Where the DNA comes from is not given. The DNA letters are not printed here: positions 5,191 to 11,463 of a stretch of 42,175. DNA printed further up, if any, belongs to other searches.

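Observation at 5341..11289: Giant type-I membrane protein whose bulk is predicted cytoplasmic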

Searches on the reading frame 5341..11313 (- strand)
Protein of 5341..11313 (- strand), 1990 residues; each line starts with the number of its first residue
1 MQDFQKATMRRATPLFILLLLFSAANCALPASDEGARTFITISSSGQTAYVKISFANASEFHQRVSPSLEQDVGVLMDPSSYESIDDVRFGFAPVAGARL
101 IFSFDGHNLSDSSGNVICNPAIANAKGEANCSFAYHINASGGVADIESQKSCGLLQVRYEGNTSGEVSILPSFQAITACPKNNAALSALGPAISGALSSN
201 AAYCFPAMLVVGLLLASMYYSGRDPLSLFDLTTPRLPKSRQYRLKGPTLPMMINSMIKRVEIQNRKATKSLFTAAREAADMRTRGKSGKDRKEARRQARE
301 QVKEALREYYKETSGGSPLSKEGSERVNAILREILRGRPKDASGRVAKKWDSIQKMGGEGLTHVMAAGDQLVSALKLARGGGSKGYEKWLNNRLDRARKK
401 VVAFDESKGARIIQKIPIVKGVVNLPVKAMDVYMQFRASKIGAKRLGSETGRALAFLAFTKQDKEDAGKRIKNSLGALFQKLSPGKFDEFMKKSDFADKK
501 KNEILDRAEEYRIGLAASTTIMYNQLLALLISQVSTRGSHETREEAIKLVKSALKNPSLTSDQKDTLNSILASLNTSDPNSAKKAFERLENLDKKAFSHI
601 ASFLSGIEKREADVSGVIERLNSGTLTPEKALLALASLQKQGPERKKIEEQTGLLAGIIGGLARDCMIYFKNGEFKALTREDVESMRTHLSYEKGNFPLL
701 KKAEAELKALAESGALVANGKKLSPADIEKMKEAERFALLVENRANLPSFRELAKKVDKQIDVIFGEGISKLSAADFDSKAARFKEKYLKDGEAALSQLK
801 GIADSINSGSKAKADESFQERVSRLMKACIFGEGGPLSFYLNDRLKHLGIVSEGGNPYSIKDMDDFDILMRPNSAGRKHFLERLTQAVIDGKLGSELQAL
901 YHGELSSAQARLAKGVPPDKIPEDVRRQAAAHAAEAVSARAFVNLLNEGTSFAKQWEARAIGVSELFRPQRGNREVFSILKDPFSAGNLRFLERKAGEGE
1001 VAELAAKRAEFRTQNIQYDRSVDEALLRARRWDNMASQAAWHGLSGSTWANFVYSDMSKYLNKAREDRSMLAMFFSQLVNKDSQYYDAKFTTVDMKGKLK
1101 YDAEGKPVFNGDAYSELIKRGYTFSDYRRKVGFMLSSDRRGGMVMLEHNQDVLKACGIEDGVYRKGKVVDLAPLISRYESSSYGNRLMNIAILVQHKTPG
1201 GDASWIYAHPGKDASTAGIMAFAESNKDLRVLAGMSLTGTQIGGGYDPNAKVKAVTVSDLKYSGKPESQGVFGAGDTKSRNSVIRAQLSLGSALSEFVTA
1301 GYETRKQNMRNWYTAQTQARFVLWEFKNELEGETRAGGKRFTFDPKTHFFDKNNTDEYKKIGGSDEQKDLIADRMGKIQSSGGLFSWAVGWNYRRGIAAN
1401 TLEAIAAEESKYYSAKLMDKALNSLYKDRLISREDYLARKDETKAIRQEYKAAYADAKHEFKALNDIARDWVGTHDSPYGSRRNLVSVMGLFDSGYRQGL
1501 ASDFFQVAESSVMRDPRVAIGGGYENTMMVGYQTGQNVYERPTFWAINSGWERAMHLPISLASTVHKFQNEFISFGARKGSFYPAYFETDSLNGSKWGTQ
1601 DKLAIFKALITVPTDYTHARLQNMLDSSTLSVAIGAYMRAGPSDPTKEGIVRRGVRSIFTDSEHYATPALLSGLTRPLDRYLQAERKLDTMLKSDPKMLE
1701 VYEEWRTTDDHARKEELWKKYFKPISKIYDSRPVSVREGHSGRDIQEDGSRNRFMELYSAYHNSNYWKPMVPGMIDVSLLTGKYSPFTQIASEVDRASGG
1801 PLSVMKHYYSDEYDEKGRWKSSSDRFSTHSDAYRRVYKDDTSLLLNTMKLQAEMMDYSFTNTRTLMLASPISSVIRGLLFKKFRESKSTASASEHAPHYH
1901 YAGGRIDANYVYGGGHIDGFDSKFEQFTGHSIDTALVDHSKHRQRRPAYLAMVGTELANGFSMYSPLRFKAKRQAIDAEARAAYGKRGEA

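Call 6: search_protein_families(library=pfam, proteins=[window:5341-11313:-], max_evalue=0.1)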
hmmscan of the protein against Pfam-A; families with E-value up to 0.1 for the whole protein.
window:5341-11313:- (1990 aa): 2 families
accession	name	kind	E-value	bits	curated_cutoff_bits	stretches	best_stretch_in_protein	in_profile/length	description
PF20716.2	ATPTG10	-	0.002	19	25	0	1039-1098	29-88/99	ATPTG10-like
PF23280.1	TPR_26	-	0.089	13.3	27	0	523-596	58-130/175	Fungal tetratrico peptide repeats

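Call 7: search_solved_structures(query=window:5341-11313:-, max_evalue=1)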
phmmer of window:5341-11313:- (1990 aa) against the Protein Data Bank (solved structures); distinct sequences matched with E-value up to 1: 7.
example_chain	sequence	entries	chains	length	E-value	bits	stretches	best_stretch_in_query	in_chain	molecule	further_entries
1wst_A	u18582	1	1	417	0.091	13.2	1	1084-1211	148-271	multiple substrate aminotransferase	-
7pzy_a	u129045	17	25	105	0.14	12.6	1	377-424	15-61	40S ribosomal protein S25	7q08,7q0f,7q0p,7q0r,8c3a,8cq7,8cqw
9spj_ZR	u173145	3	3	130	0.21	12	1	376-422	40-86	40S ribosomal protein S25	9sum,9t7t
6qld_K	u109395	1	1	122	0.23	11.9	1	1091-1138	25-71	Inner kinetochore subunit MCM22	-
6oua_K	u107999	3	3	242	0.44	11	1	1084-1138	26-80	Inner kinetochore subunit MCM22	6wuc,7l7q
6qle_K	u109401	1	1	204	0.44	11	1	1090-1138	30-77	Inner kinetochore subunit MCM22,Inner kinetochore subunit MCM22,Inner kinetochore subunit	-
10dq_K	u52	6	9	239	0.51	10.7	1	1090-1138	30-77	Inner kinetochore subunit MCM22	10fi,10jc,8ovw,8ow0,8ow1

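Call 9: find_homologous_proteins(query=window:5341-11313:-)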
Query window:5341-11313:- (1990 aa): 17 proteins with E <= 0.001 among 8000 candidates.
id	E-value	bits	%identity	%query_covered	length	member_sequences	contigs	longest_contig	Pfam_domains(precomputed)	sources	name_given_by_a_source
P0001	0.0e+0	4461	100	100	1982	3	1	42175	-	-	-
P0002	2.3e-177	610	30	51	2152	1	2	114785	-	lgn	-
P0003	4.5e-158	546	26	94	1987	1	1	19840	-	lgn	-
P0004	7.9e-151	522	30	31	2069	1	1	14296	-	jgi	jgi:hypothetical protein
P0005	9.9e-147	509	29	53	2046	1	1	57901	-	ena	-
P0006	9.4e-145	502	28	94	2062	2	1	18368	-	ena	-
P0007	1.2e-140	489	29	47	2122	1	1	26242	-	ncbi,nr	ncbi:Uncharacterised protein [uncultured archaeon]|nr:Uncharacterised protein [uncultured archaeon]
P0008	2.6e-140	488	29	44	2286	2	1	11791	-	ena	-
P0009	4.4e-117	411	26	49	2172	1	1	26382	-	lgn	-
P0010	2.8e-98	348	32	21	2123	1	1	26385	-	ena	-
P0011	5.6e-97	344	32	23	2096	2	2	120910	-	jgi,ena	-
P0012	4.2e-95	338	33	22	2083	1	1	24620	-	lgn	-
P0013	3.4e-90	321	31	24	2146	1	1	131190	-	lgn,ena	-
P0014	1.9e-80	289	27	25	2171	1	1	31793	-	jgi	jgi:hypothetical protein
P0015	1.2e-51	194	28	25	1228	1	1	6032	-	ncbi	ncbi:MAG: hypothetical protein QW568_04640, partial [Candidatus Anstonellaceae archaeon]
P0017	5.4e-24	102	33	12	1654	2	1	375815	-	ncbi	ncbi:MAG: hypothetical protein WC506_05990 [Candidatus Micrarchaeia archaeon]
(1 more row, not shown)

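Call 12: find_encoding_contigs(protein=P0002, flank=10000, max_places=2)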
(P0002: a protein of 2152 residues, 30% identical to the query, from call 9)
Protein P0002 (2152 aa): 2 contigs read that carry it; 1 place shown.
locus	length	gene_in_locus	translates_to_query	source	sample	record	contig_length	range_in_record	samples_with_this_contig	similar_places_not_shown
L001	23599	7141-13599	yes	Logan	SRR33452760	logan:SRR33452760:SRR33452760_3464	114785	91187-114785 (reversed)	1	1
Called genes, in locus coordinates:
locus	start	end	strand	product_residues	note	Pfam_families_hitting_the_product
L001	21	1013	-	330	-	-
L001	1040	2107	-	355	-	-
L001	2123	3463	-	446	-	-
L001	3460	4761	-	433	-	-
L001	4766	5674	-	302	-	-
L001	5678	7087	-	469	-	-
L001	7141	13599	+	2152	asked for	-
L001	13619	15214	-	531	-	-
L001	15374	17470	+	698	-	-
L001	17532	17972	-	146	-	PF02675:AdoMet_dc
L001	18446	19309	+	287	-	-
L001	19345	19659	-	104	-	PF01900:RNase_P_Rpp14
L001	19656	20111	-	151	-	PF01876:RNase_P_p30 (weak)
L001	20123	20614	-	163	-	PF00827:Ribosomal_L15e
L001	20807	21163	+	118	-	-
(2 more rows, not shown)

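Call 13: find_encoding_contigs(protein=P0017, flank=10000, max_places=2)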
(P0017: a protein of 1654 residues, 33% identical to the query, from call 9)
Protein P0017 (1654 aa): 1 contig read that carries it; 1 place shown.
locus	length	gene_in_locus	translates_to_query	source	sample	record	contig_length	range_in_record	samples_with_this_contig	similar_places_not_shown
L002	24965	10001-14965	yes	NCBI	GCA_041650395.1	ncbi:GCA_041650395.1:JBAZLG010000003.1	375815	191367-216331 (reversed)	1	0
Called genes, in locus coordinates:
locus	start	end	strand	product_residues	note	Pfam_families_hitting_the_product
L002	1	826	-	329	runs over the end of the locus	-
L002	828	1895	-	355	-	-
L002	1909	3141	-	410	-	-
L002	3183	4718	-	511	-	-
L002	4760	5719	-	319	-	-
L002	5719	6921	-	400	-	-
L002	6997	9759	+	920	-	PF00133:tRNA-synt_1, PF09334:tRNA-synt_1g, PF13603:tRNA-synt_1_2, PF01406:tRNA-synt_1e, PF09334:tRNA-synt_1g, PF08264:Anticodon_1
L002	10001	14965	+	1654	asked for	-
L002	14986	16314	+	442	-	-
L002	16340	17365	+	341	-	PF25133:TYW2_N_2, PF02475:TRM5-TYW2_MTfase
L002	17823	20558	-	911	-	-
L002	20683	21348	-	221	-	PF02586:SRAP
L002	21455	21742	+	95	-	PF26485:DUF8156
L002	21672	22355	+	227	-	-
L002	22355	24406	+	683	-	PF00136:DNA_pol_B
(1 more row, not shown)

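Call 24: search_protein_families(library=ncbifam, proteins=[window:5341-11313:-], max_evalue=0.1)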
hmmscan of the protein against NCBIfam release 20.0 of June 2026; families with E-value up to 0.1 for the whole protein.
window:5341-11313:- (1990 aa): 0 families

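Call 34: find_encoding_contigs(protein=P0013, flank=10000, max_places=1)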
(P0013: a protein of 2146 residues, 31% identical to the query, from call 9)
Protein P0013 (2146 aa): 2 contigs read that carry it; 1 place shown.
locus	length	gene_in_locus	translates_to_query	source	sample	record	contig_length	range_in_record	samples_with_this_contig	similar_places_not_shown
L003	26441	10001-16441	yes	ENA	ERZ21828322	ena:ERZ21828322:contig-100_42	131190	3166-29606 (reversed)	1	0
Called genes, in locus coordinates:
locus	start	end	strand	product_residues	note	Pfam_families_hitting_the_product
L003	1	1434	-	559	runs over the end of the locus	PF02355:SecD_SecF_C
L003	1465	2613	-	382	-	PF02355:SecD_SecF_C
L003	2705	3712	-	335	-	-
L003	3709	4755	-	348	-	-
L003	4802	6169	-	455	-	-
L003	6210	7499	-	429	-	-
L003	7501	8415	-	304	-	-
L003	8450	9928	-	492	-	-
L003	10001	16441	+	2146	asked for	-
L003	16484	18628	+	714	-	-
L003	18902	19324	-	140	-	PF02675:AdoMet_dc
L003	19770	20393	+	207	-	-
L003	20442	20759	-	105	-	PF01900:RNase_P_Rpp14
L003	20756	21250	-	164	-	PF01876:RNase_P_p30 (weak)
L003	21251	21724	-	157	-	PF00827:Ribosomal_L15e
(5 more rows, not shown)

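Call 35: find_encoding_contigs(protein=P0009, flank=10000, max_places=1)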
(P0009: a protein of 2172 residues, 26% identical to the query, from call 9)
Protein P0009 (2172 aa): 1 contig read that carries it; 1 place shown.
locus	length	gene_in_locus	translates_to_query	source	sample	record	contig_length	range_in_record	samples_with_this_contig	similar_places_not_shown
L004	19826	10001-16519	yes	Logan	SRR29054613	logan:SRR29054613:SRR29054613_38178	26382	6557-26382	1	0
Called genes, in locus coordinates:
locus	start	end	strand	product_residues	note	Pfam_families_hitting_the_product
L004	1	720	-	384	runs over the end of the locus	PF07549:Sec_GG (weak), PF02355:SecD_SecF_C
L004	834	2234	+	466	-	-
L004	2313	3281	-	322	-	-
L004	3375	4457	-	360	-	-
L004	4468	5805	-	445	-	-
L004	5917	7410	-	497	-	-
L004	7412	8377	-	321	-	-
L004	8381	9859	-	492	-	-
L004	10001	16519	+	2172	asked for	-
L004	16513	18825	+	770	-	-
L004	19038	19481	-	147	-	PF02675:AdoMet_dc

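Call 44: search_solved_structures(query=A1, max_evalue=1)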
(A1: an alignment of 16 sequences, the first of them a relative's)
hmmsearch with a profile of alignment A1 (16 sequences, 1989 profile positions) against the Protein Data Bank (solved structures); distinct sequences matched with E-value up to 1: 11.
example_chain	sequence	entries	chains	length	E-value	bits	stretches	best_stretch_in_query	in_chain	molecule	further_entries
9yop_A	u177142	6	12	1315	0.0093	17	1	558-744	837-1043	Myosin-7,General control transcription factor GCN4,Enhanced Green fluorescent protein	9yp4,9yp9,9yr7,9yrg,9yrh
30ff_Dk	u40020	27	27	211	0.2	12.5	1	540-666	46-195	Transcription initiation factor TFIID subunit 11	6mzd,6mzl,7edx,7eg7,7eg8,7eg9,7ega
13bv_D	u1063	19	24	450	0.37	11.7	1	529-650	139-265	Beclin-1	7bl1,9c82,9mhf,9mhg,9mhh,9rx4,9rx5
6pts_A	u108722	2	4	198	0.45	11.4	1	511-641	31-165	Apolipoprotein A-I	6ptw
2msc_A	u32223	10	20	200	0.47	11.3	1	511-641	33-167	Apolipoprotein A-I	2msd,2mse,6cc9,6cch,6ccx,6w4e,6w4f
4v6m_A0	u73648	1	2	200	0.51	11.2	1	511-641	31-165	Apolipoprotein A-I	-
1av1_A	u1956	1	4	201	0.52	11.2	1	511-641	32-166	APOLIPOPROTEIN A-I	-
7kjr_C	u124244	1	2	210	0.58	11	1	511-641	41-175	Apolipoprotein A-I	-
8eqs_C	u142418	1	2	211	0.59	11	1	511-641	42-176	Apolipoprotein A-I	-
9zpd_D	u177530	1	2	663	0.61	10.9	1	529-650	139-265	Beclin-1,Run domain Beclin-1-interacting and cysteine-rich domain-containing protein chime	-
3k2s_A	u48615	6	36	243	0.86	10.4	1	511-641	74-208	Apolipoprotein A-I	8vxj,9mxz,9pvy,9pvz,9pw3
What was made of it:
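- Checked: Only noise-level coiled-coil profile hits appeared (call 44).
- Weak profile similarity to long helical proteins (call 44).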
